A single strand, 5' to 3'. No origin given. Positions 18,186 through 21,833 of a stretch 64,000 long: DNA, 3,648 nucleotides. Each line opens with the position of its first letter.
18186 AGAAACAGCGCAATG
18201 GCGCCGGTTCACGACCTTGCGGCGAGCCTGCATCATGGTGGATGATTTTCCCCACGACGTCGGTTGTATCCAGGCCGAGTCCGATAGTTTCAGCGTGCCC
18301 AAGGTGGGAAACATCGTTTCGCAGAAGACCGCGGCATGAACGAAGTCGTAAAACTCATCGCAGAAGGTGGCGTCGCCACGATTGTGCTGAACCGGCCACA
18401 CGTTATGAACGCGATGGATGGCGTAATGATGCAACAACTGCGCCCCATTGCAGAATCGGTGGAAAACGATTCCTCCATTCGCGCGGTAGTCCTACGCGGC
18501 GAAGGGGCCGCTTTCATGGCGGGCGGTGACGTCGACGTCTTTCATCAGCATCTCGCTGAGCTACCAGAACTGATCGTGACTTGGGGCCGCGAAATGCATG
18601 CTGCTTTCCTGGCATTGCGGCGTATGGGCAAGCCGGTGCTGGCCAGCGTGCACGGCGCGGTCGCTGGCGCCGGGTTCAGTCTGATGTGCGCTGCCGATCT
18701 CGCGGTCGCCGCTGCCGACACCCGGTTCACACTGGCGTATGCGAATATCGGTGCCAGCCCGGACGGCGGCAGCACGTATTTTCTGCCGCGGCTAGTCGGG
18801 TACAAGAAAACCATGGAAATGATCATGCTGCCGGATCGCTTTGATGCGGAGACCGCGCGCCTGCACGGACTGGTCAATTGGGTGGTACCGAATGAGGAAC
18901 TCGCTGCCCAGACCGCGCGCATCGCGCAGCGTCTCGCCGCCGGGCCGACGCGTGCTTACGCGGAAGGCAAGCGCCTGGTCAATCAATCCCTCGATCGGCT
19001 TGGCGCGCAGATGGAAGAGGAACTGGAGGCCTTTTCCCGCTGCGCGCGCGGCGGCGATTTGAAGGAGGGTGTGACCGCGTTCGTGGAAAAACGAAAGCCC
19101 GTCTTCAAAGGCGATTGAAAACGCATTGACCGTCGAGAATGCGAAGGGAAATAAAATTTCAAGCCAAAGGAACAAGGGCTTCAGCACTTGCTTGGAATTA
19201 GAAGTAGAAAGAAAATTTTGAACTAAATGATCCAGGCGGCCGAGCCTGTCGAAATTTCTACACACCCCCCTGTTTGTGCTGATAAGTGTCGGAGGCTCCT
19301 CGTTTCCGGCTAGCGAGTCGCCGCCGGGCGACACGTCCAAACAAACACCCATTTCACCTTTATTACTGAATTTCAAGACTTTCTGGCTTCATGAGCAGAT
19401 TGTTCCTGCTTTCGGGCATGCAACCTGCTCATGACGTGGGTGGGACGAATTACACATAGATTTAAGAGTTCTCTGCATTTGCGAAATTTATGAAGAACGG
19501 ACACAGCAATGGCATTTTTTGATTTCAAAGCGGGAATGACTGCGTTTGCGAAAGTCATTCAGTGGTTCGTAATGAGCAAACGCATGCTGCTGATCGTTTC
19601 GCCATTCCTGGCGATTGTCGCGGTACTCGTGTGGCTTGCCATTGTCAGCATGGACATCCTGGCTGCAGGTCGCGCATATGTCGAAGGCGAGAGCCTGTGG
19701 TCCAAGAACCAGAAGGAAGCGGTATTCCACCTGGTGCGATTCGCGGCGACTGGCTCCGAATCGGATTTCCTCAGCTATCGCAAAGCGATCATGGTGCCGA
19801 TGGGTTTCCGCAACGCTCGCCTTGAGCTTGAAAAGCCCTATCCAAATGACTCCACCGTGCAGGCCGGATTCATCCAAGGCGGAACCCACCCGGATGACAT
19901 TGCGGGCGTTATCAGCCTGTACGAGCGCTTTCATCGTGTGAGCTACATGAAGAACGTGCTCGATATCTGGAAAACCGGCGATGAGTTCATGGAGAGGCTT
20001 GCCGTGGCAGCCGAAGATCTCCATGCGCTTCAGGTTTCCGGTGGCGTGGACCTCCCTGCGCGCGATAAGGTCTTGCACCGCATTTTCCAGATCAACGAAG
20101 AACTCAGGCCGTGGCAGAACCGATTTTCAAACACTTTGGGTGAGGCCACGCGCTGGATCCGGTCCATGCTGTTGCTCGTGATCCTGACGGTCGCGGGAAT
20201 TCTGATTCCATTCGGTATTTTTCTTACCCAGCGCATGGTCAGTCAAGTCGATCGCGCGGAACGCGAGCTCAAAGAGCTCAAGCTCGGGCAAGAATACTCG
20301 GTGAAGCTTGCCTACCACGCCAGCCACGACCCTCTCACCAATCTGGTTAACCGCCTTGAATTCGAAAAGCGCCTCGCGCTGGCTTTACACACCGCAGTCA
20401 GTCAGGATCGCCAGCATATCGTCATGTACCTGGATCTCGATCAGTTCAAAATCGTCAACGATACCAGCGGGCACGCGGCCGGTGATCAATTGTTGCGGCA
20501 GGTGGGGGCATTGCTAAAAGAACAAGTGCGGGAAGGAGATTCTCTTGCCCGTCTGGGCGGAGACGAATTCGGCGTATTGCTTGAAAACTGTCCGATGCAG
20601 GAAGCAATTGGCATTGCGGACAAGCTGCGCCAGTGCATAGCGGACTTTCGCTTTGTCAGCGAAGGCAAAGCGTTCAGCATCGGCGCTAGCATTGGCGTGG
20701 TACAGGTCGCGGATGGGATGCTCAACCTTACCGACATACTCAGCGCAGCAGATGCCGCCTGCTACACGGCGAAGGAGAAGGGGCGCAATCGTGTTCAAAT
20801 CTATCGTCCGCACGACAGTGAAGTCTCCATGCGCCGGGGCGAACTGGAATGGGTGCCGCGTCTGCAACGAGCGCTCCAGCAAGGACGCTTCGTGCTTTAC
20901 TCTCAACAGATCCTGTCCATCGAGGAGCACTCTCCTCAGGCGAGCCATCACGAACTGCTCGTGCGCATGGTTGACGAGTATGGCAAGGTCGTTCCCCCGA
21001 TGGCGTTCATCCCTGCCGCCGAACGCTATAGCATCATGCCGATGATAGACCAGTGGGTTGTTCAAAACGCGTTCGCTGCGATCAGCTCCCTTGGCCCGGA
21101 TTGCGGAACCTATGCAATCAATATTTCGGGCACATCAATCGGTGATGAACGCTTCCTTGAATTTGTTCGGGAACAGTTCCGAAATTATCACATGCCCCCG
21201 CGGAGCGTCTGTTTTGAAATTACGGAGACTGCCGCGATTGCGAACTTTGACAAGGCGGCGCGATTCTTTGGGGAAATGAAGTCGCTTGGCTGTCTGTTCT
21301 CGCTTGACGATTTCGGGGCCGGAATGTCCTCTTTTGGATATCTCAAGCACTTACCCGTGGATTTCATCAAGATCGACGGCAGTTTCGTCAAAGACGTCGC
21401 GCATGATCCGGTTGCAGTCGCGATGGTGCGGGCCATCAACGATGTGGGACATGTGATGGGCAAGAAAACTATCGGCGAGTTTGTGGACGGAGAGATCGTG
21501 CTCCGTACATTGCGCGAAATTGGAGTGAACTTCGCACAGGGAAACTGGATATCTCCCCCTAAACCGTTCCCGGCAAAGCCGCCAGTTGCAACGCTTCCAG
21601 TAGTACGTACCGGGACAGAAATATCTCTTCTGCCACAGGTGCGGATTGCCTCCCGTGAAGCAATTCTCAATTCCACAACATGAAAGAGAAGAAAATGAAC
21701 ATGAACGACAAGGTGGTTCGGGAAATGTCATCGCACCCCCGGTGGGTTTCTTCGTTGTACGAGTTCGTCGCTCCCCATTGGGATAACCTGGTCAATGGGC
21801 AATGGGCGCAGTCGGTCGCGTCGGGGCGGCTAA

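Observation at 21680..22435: Heme-oxygenase-like diiron oxidase (HDO) fold protein translationally coupled to a c-di-GMP enzyme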

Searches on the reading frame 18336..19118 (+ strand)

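Call 4: search_protein_families(library=pfam, proteins=[window:18336-19118:+], max_evalue=1)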
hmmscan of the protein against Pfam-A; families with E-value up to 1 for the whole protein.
window:18336-19118:+ (260 aa): 2 families
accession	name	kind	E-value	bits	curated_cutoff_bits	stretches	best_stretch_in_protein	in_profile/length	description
PF00378.25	ECH_1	-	5.4e-52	177.1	27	1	10-259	3-250/251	Enoyl-CoA hydratase/isomerase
PF16113.10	ECH_2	-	4.3e-35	122.2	27.2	2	14-199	2-187/335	Enoyl-CoA hydratase/isomerase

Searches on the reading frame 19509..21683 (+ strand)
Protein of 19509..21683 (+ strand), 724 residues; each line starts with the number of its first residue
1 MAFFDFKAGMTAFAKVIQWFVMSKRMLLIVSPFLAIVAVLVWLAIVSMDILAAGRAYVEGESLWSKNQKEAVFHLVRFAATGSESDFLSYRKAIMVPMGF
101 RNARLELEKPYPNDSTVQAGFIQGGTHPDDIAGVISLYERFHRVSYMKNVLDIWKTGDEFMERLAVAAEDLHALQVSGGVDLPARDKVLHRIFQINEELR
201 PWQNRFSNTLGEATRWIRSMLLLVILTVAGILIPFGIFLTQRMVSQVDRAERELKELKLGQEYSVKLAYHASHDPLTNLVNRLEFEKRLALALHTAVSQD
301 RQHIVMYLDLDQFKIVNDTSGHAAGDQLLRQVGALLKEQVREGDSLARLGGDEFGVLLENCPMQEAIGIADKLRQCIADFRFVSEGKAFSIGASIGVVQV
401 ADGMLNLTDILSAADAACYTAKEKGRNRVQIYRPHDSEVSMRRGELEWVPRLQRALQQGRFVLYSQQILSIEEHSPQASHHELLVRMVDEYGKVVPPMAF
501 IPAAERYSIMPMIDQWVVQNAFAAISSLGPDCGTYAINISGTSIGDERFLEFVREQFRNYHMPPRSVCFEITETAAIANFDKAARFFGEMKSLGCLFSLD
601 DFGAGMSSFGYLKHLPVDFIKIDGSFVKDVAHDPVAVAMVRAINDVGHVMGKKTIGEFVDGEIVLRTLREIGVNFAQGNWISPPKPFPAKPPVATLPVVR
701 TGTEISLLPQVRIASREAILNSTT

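Call 4: search_protein_families(library=pfam, proteins=[window:19509-21683:+], max_evalue=1)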
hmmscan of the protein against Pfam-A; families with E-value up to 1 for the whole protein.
window:19509-21683:+ (724 aa): 3 families
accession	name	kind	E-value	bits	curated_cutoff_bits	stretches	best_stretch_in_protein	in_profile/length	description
PF00563.25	EAL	-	6.6e-57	193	31.3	1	451-684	3-236/236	EAL domain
PF00990.26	GGDEF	-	1.1e-42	145.9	23.8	1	271-428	1-161/161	Diguanylate cyclase, GGDEF domain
PF17853.6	GGDEF_2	-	0.079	13.6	24.5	1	299-403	19-99/116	GGDEF-like domain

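Call 5: search_protein_families(library=ncbifam, proteins=[window:19509-21683:+], max_evalue=1)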
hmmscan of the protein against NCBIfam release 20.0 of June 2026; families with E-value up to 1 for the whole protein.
window:19509-21683:+ (724 aa): 30 families (the best 25 are shown)
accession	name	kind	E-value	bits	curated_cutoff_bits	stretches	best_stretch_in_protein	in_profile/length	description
NF007298.0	PRK09776.1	equivalog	1.9e-122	410.2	1135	1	266-687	679-1099/1111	diguanylate cyclase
NF045675.1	PhdiestaseDibA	equivalog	2.5e-80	270.6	980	1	266-686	198-617/623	phosphodiesterase DibA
NF007474.0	PRK10060.1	equivalog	5.9e-62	209.8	782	1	266-685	232-645/663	cyclic di-GMP phosphodiesterase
NF053781.1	cdiGMPphdstlr2612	equivalog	3.7e-59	200.4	1600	1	265-686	834-1257/1268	Tlr1612 family c-di-GMP phosphodiesterase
NF052458.1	PhdiestGepA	equivalog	1.8e-52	178.6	1200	1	273-688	427-835/840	phosphodiesterase GepA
NF008467.0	PRK11359.1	equivalog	2.7e-52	177.8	857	1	250-685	354-783/800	oxygen-sensing cyclic-di-GMP phosphodiesterase DosP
NF008807.1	PRK11829.1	equivalog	3e-50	171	733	1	274-686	245-654/670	biofilm formation regulator HmsP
NF045673.1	c-di-GMPRcptLapD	equivalog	1e-49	169.4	1020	1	242-686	206-646/647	cyclic di-GMP receptor LapD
NF008281.1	PRK11059.1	equivalog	7.1e-44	150.1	663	1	270-686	220-631/633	RNase E specificity factor CsrD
NF007423.1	PRK09966.1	equivalog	2.6e-42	145.1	325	1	264-422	232-390/390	diguanylate cyclase DgcN/YfiN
TIGR00254.1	GGDEF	domain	1.8e-41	141.6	37.4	1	268-431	2-166/168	diguanylate cyclase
NF038266.1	diguan_SiaD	equivalog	4.2e-40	137.7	290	1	261-429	84-252/252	biofilm regulation diguanylate cyclase SiaD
NF007135.0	PRK09581.1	equivalog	3.6e-39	134.9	474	1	241-430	266-453/457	PleD family two-component system response regulator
NF007380.0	PRK09894.1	equivalog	7.8e-35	120.7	256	1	268-433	126-288/296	diguanylate cyclase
NF041606.1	dguan_cyc_DgcA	equivalog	3.2e-30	105.2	370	1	285-431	192-338/340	diguanylate cyclase DgcA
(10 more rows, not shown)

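Call 15: search_solved_structures(query=window:19509-21683:+, max_evalue=1e-20, show_alignments=0)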
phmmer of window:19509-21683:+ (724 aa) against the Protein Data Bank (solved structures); distinct sequences matched with E-value up to 1e-20: 36.
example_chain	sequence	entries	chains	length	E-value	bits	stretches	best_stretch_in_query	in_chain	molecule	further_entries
5xgb_A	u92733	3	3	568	1.3e-158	532.6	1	256-692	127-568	Uncharacterized protein | Uncharacterized protein PA0861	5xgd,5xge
8pps_A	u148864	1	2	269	2.4e-88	300.3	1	434-687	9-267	EAL domain-containing protein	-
5m3c_A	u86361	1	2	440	8.7e-66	225.8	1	272-687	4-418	Diguanylate cyclase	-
4rnh_A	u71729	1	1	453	1.3e-61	211.9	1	269-686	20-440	Motility regulator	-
4rnf_A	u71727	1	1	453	3.2e-60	207.3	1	269-686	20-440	Motility regulator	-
4j40_A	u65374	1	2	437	5.4e-48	166.9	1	266-685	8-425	FimX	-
7lkq_A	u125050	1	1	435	2.2e-38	135.2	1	272-687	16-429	FimX(GGDEF-EAL)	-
3pjw_A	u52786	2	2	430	2.2e-32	115.3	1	262-687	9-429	Cyclic dimeric GMP binding protein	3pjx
4afy_A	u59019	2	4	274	1e-29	106.5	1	441-685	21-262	FIMX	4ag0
9bgv_A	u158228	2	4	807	1.2e-29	106.3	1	245-689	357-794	Oxygen sensor protein DosP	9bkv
9cdr_A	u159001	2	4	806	1.2e-29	106.3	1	245-688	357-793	Oxygen sensor protein DosP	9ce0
9cmf_A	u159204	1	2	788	1.3e-29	106.2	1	245-689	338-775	Oxygen sensor protein DosP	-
9clo_A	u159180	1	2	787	1.3e-29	106.2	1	245-688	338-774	Oxygen sensor protein DosP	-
3hv9_A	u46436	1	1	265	1.6e-29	105.9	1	442-685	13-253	Protein FimX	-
3hv8_A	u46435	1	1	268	1.6e-29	105.9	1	442-685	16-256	Protein FimX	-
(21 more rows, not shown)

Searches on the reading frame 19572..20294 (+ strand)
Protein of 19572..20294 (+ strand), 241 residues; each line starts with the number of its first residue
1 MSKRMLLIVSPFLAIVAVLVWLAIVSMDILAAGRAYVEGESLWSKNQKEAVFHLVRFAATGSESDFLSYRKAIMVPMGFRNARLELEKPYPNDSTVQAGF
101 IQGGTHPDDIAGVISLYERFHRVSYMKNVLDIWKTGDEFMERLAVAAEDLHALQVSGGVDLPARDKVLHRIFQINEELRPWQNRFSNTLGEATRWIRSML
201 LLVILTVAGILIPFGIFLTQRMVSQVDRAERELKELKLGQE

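Call 66: find_related_loci(query=A2, collection=metagenome_contigs, flank=5000)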
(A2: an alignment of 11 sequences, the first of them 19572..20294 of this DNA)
Query A2 (241 aa) in metagenome_contigs; peptide patterns used: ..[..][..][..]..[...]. (x = any residue, [..] = any of these).
600 stretches matched a pattern (row limit reached: there are more); 580 encode a relative of the query (tblastn E <= 1e-3); the best 80 are kept; 80 distinct loci.
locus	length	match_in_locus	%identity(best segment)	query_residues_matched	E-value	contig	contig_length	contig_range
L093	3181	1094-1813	91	2-241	2e-155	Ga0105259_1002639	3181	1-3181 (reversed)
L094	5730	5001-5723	90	1-241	6e-147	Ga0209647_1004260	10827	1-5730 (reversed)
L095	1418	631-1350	91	2-241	1e-159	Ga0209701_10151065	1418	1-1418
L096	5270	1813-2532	91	2-241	2e-147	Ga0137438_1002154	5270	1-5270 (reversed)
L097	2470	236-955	89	2-241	4e-152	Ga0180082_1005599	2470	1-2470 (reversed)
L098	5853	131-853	85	1-241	3e-138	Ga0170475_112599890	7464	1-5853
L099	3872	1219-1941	85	1-241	1e-141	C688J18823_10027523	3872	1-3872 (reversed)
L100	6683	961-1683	80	1-241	7e-130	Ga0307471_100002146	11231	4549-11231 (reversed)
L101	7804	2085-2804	80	2-241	1e-128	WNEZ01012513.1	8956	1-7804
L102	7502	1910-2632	80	1-241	3e-128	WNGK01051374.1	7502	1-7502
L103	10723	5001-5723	80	1-241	4e-128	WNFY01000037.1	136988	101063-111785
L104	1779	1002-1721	80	2-241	9e-138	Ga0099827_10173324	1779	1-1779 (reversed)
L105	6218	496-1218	80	1-241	3e-128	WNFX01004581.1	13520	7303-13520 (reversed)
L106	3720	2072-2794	80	1-241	3e-131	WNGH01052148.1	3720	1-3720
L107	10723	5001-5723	79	1-241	1e-127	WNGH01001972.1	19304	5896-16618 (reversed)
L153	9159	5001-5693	43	4-234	1e-58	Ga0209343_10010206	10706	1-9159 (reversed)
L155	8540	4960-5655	48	3-234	2e-57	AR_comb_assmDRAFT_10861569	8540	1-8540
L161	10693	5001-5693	42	4-234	1e-54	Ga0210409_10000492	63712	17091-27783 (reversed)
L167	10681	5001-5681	43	8-234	2e-52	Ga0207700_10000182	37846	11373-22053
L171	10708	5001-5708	38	1-236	5e-52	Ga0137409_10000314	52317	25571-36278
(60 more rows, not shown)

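Call 69: search_protein_families(library=pfam, proteins=[L161:616-4656:-, L167:7773-8690:-, L161:7793-9013:-, L153:2670-3716:-, L155:6986-8527:-, L171:4947-7196:+, L153:4974-7415:+, L155:4936-6963:+], max_evalue=0.0001)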
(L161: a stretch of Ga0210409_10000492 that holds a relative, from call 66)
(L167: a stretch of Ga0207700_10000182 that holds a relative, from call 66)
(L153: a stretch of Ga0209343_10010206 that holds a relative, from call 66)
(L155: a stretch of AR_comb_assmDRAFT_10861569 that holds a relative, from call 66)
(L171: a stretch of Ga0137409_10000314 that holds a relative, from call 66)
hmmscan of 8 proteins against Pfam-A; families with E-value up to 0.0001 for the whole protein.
L161:616-4656:- (1346 aa): 4 families
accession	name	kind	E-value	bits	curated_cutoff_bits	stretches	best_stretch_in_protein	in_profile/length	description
PF00501.34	AMP-binding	-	7.8e-75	252.5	29.9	1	40-383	1-384/384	AMP-binding enzyme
PF13193.12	AMP-binding_C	-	2.6e-10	41.5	24.5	1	443-517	1-76/76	AMP-binding enzyme C-terminal domain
PF00132.30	Hexapep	-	2.6e-10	40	27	0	1291-1321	1-31/36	Bacterial transferase hexapeptide (six repeats)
PF25084.1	LbH_EIF2B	-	5e-05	23.7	54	0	1002-1079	28-102/105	EIF2B subunit epsilon LbH domain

L167:7773-8690:- (305 aa): 3 families
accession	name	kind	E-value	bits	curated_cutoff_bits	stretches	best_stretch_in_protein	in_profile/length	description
PF00211.25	Guanylate_cyc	-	2.2e-14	53.9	21.9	1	16-171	7-175/183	Adenylate and Guanylate cyclase catalytic domain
PF00498.31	FHA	-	1.2e-11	45.3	20.7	1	220-262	2-46/67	FHA domain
PF16697.10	Yop-YscD_cpl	-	6.3e-07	30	33.2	1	217-278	17-81/94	Inner membrane component of T3SS, cytoplasmic domain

L161:7793-9013:- (406 aa): 1 family
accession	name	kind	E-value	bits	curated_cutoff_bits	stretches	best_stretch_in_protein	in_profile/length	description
PF06224.18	AlkZ-like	-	3.8e-72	244.1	25.9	1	38-381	1-329/329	DNA glycosylase AlkZ-like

L153:2670-3716:- (348 aa): 3 families
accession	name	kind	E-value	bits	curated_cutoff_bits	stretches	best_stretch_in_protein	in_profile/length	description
PF12625.12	Arabinose_bd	-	3.2e-29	102.8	27.6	1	32-212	3-184/185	Arabinose-binding domain of AraC transcription regulator, N-term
PF12833.13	HTH_18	-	1.8e-19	70.2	33.6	1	262-339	1-79/80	Helix-turn-helix domain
PF00165.29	HTH_AraC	-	1e-12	48.3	26.6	1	306-339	10-42/42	Bacterial regulatory helix-turn-helix proteins, AraC family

L155:6986-8527:- (513 aa): 4 families
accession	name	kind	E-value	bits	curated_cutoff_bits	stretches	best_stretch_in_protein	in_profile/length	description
PF03461.20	TRCF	-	5.1e-28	97.7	25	1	377-467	1-91/95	TRCF domain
PF00270.35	DEAD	-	7.7e-24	84.7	26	1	2-134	24-164/167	DEAD/DEAH box helicase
PF00271.37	Helicase_C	-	1.1e-19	71.1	23.5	1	174-277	10-109/110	Helicase conserved C-terminal domain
PF04851.21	ResIII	-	6.5e-10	39.6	22.5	1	2-129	33-162/164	Type III restriction enzyme, res subunit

L171:4947-7196:+ (749 aa): 7 families
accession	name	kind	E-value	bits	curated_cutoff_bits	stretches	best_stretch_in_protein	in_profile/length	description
PF02518.31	HATPase_c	-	1.3e-20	74.3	26.4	1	484-603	2-110/111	Histidine kinase-, DNA gyrase B-, and HSP90-like ATPase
PF00072.30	Response_reg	-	3.3e-20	72.7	30.2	1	626-739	1-111/111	Response regulator receiver domain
PF13426.13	PAS_9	-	1.5e-10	41.7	27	1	259-361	1-103/103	PAS domain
PF00989.32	PAS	-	3.1e-07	30.8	22.6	1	249-359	1-113/113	PAS fold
PF13188.13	PAS_8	-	1.5e-06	28.4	21.8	1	249-298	1-45/65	PAS domain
PF24820.1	Diguanyl_cycl_sensor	-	3.5e-06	27.4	28.1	1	254-343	1-95/109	Diguanylate cyclase-like sensor domain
PF08448.16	PAS_4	-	9.7e-06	26.2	23.1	1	256-364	2-110/110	PAS fold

L153:4974-7415:+ (813 aa): 7 families
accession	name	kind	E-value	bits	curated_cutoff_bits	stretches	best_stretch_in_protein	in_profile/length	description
PF00563.25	EAL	-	9e-73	245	31.3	1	565-800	2-236/236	EAL domain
PF00990.26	GGDEF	-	2.1e-49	167.8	23.8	1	383-544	1-160/161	Diguanylate cyclase, GGDEF domain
PF13426.13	PAS_9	-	1.7e-11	44.8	27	1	271-371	2-103/103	PAS domain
PF00989.32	PAS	-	1.9e-11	44.4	22.6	1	263-365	4-109/113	PAS fold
PF08448.16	PAS_4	-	5.5e-09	36.7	23.1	1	266-373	1-109/110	PAS fold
PF08447.18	PAS_3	-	6.8e-08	33.1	25.6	1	282-364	1-87/89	PAS fold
PF13188.13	PAS_8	-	7.6e-06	26.1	21.8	1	263-311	4-53/65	PAS domain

L155:4936-6963:+ (675 aa): 6 families
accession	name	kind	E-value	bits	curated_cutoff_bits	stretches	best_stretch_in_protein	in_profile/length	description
PF00990.26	GGDEF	-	2.9e-44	151.1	23.8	1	502-659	1-161/161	Diguanylate cyclase, GGDEF domain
PF08447.18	PAS_3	-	3.6e-28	98.1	25.6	1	267-353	2-88/89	PAS fold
PF00989.32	PAS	-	3.5e-24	85.4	22.6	2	376-488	5-113/113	PAS fold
PF13426.13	PAS_9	-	2.5e-19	69.9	27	2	384-490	3-103/103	PAS domain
PF08448.16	PAS_4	-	8.3e-17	61.9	23.1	1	379-493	2-110/110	PAS fold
PF13188.13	PAS_8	-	4.5e-08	33.2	21.8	0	378-426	7-52/65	PAS domain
